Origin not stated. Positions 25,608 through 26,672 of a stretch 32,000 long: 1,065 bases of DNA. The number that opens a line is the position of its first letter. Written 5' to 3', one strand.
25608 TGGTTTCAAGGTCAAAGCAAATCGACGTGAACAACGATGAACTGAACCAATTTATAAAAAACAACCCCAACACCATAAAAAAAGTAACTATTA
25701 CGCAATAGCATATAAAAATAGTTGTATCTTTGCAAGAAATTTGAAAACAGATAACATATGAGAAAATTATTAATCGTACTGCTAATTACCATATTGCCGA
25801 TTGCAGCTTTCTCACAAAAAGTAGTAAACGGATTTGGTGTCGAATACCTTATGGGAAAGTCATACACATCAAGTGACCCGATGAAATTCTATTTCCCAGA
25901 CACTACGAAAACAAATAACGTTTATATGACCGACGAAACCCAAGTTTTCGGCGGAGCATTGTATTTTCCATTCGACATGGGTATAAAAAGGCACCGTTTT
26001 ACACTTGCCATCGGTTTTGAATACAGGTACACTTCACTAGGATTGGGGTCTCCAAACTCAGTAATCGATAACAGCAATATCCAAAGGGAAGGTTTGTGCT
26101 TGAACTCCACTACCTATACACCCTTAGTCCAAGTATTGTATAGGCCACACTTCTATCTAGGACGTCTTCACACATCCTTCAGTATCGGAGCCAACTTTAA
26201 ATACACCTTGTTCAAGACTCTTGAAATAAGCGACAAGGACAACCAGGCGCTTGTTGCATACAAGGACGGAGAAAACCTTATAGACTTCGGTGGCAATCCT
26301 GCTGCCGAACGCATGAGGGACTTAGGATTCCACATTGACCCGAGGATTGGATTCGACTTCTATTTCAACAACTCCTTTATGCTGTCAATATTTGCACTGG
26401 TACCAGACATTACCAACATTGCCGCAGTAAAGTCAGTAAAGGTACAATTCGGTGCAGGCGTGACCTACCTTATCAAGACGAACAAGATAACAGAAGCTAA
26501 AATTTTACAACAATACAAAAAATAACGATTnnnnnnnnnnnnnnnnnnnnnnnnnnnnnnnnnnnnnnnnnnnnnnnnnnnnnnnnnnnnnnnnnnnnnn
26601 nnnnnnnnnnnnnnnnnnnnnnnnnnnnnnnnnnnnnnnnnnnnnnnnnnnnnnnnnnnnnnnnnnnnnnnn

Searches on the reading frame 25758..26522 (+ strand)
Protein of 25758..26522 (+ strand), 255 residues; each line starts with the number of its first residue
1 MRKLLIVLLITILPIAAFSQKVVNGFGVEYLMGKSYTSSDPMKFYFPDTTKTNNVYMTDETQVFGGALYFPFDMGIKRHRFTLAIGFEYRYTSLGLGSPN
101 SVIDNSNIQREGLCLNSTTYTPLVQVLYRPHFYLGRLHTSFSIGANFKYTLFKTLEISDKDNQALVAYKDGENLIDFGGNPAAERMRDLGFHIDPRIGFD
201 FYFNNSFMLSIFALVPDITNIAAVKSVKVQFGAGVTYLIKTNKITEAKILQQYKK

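Call 3: search_protein_families(library=pfam, proteins=[window:25758-26522:+], max_evalue=1)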
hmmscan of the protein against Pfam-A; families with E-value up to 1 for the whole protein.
window:25758-26522:+ (255 aa): 0 families

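Call 4: search_protein_families(library=ncbifam, proteins=[window:25758-26522:+], max_evalue=1)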
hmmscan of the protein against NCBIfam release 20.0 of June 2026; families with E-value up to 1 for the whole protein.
window:25758-26522:+ (255 aa): 0 families

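Call 29: search_protein_families(library=padloc, proteins=[window:25758-26522:+], max_evalue=0.01)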
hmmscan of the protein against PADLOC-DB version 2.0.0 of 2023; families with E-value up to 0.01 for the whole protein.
window:25758-26522:+ (255 aa): 0 families

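Call 37: find_homologous_proteins(query=A2, max_evalue=0.001)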
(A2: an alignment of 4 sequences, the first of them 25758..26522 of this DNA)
Query A2 (4 sequences) (255 aa, profile of the alignment): 34 proteins with E <= 0.001 among 3576 candidates.
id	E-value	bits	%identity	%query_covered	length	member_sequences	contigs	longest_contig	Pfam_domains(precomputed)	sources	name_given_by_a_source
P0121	1.2e-115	404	27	98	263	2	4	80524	-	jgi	jgi:hypothetical protein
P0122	3.9e-114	399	100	100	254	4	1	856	-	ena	-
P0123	7.3e-111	388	28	100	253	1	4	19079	-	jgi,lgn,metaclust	metaclust:\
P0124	1.6e-107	377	26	97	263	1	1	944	-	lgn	-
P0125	8.5e-105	368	29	100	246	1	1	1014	-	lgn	-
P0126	5.7e-104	365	25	95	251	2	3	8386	-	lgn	-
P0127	1.3e-100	354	86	100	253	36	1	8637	-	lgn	-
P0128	1.4e-82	295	29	98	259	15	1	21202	-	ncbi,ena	-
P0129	1.7e-78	282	58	100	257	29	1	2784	-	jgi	jgi:hypothetical protein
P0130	2.8e-78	281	58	100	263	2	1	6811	-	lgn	-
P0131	1.1e-76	276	61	94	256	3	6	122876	-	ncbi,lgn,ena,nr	ncbi:MAG: hypothetical protein J6T48_08185 [Bacteroidales bacterium]|nr:hypothetical protein [Bacter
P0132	2.4e-76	275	58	100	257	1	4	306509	-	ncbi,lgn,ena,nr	ncbi:MAG: hypothetical protein IK025_11965 [Bacteroidales bacterium]|nr:hypothetical protein [Bacter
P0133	5.8e-76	274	59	94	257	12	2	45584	-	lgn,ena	-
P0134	1.2e-75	272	59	100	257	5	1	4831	-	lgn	-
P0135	3.5e-75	271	60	94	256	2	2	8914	-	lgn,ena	-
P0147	2.5e-68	249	48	100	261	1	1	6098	PF13568.13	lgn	-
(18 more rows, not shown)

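Call 42: search_protein_families(library=pfam, alignment_id=A4, max_evalue=1)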
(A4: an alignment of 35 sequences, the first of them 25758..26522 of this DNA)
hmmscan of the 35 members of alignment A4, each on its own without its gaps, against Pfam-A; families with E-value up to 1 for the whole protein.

A. member 1, window:25758-26522:+ (255 aa): 0 families

B. families by the number of members that match (of 35 scanned): 9 families
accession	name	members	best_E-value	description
PF13505.12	OMP_b-brl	3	0.00067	Outer membrane protein beta-barrel domain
PF02015.22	Glyco_hydro_45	3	0.0098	Glycosyl hydrolase family 45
PF19156.5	DUF5838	3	0.047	Family of unknown function (DUF5838)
PF14761.12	HPS3_N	2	0.12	Hermansky-Pudlak syndrome 3 protein, N-terminal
PF13568.12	OMP_b-brl_2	1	3.3e-08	Outer membrane protein beta-barrel domain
PF06086.17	Pox_A30L_A26L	1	0.046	Orthopoxvirus A26L/A30L protein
PF23033.1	DUF7034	1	0.09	Domain of unknown function (DUF7034)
PF10636.14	hemP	1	0.15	Hemin uptake protein hemP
PF07691.17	PA14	1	0.16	PA14 domain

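Call 43: search_solved_structures(query=A4, max_evalue=10)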
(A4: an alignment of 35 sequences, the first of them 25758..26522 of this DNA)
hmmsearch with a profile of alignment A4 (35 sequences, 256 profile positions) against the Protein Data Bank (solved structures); distinct sequences matched with E-value up to 10: 0.

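Call 52: predict_structure(alignment_id=A5)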
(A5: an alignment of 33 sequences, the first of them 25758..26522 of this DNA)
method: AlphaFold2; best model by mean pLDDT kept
length: 255 residues; sequences in the alignment: 33
mean_pLDDT: 87.6   pTM: 0.78
mean pLDDT of the five models: 87.6, 87.2, 86.5, 86.4, 85.8
residues with pLDDT >= 90: 152; 70-90: 76; 50-70: 25; < 50: 2
segments of 3 or more residues with pLDDT < 50: none
pLDDT, mean of each block of 10 residues (from residue 1): 77 58 86 93 88 92 96 87 96 94 88 95 97 93 96 92 89 87 88 96 92 91 87 92 54 59
secondary structure, 60 per line:
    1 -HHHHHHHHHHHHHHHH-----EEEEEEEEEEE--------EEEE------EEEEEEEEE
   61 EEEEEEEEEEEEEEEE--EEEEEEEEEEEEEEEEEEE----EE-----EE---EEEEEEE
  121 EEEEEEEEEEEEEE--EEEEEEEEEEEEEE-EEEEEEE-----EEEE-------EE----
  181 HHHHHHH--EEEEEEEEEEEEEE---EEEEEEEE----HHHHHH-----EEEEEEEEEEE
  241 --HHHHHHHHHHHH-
elements in order: H2-17 E23-33 E42-45 E52-76 E79-97 E114-134 E137-150 E152-158 E164-167 H181-187 E190-203 E207-214 H219-224 E230-240 H243-254

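Call 55: fold_search(model_id=the predicted structure, library=pdb)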
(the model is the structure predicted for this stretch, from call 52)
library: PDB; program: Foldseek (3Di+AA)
matches with E <= 10: 966; with E <= 0.001: 25
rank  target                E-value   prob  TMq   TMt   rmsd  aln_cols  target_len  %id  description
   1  9nh2_A                1.7e-06  1.00  0.44  0.48   7.5       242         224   12  In situ cryo-EM structure of porin III of the Legionella Dot/Icm T4SS machine (released 2025-09-17)
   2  9fzc_A                5.9e-06  1.00  0.34  0.46   8.6       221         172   11  Structure of OmpA-short in complex with nanobody Nb01 (released 2024-07-17)
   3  9nh1_B                1.3e-05  1.00  0.36  0.35  13.5       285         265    9  In situ cryo-EM structure of porin I of the Legionella Dot/Icm T4SS machine (released 2025-09-17)
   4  1bxw                  1.8e-05  1.00  0.39  0.54   7.3       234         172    9  OUTER MEMBRANE PROTEIN A (OMPA) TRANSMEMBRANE DOMAIN (released 1998-10-14)
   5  9nh1_C                4.4e-05  1.00  0.40  0.39  11.2       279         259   10  In situ cryo-EM structure of porin I of the Legionella Dot/Icm T4SS machine (released 2025-09-17)
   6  3qrc_A                7.3e-05  1.00  0.33  0.50  10.2       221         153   10  The crystal structure of Ail, the attachment invasion locus protein of Yersinia pestis, in complex with the heparin an (released 2011-11-23)
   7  9nh1_A                8.5e-05  1.00  0.40  0.40  11.2       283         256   11  In situ cryo-EM structure of porin I of the Legionella Dot/Icm T4SS machine (released 2025-09-17)
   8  3qrc_B                9.0e-05  1.00  0.33  0.50  10.2       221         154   10  The crystal structure of Ail, the attachment invasion locus protein of Yersinia pestis, in complex with the heparin an (released 2011-11-23)
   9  9a2m_MODEL_1_A        1.0e-04  1.00  0.33  0.26  10.1       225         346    9  Model of E. coli OmpA by in-cell photo-crosslinking MS and deep learning (released 2023-02-24)
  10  3slt                  1.1e-04  1.00  0.32  0.28  18.6       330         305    7  Pre-cleavage Structure of the Autotransporter EspP - N1023S Mutant (released 2011-11-16)
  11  9oqa                  1.9e-04  0.99  0.27  0.14  16.5       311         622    8  Cryo-EM structure of AaaA, a Pseudomonas Aeruginosa autotransporter (released 2025-08-13)
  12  3slj                  2.5e-04  1.00  0.32  0.28  17.7       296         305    7  Pre-cleavage Structure of the Autotransporter EspP - N1023A mutant (released 2011-11-16)
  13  3qra                  2.7e-04  1.00  0.35  0.53   9.3       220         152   10  The crystal structure of Ail, the attachment invasion locus protein of Yersinia pestis (released 2011-11-23)
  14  3dzm_B                4.7e-04  1.00  0.35  0.41  15.9       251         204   10  Crystal structure of a major outer membrane protein from Thermus thermophilus HB27 (released 2008-12-23)
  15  5o77                  5.0e-04  0.47  0.15  0.12  23.4       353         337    8  Klebsiella pneumoniae OmpK35 (released 2018-06-20)
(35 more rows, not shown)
